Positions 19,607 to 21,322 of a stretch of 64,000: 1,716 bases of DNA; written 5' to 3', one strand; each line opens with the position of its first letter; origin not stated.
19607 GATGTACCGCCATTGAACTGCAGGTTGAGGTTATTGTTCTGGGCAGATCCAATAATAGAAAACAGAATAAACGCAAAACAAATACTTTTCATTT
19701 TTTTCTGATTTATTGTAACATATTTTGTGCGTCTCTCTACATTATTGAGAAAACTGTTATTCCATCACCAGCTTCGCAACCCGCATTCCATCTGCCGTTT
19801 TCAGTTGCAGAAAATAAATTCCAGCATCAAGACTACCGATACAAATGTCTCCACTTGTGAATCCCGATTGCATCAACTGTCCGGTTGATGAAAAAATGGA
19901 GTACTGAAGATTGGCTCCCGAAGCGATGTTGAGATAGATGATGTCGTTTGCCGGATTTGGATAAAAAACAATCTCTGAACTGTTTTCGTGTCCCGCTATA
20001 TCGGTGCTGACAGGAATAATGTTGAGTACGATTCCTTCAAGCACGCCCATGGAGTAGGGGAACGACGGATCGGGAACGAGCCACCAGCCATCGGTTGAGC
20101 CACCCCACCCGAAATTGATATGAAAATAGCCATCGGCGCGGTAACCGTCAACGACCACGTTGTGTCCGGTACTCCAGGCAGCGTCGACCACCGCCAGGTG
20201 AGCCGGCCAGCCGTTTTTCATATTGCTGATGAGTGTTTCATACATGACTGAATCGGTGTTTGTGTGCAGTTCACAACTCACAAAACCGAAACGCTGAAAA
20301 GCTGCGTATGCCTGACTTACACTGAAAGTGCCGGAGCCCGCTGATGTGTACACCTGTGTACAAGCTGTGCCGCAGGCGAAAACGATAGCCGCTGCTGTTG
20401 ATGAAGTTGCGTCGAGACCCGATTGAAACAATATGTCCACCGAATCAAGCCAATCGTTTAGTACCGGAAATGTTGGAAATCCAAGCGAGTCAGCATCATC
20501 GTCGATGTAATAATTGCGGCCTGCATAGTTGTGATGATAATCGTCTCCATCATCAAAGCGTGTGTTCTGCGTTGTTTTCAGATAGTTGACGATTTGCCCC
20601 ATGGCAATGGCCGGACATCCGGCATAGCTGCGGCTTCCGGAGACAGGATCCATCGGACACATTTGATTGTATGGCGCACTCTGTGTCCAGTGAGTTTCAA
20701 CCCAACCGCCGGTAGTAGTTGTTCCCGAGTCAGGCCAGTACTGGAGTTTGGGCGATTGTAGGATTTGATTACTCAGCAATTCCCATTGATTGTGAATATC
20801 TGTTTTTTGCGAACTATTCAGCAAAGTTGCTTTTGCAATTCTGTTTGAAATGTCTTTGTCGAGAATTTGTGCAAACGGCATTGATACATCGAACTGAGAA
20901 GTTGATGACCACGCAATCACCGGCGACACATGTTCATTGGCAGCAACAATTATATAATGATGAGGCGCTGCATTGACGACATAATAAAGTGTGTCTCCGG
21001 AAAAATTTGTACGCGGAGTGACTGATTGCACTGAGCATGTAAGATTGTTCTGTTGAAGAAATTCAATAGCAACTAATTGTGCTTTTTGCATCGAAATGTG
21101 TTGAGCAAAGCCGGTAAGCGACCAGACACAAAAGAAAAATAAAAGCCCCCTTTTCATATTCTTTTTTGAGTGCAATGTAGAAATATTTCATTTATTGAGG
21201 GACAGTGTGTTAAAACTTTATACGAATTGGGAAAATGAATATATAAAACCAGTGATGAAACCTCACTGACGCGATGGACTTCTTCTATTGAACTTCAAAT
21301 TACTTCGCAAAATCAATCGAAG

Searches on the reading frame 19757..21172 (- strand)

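Call 62: search_protein_families(library=pfam, proteins=[window:19757-21172:-], max_evalue=0.00001)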
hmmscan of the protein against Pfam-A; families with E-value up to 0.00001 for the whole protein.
window:19757-21172:- (471 aa): 3 families
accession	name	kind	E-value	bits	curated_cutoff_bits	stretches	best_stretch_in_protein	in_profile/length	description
PF01640.23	Peptidase_C10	-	4.5e-32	112.3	26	1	162-364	1-194/194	Peptidase C10 family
PF13734.11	Inhibitor_I69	-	3.9e-10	40.5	25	1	23-96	1-80/98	Spi protease inhibitor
PF18962.6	Por_Secre_tail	-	4.5e-09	36.9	27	1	404-469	2-74/75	Secretion system C-terminal sorting domain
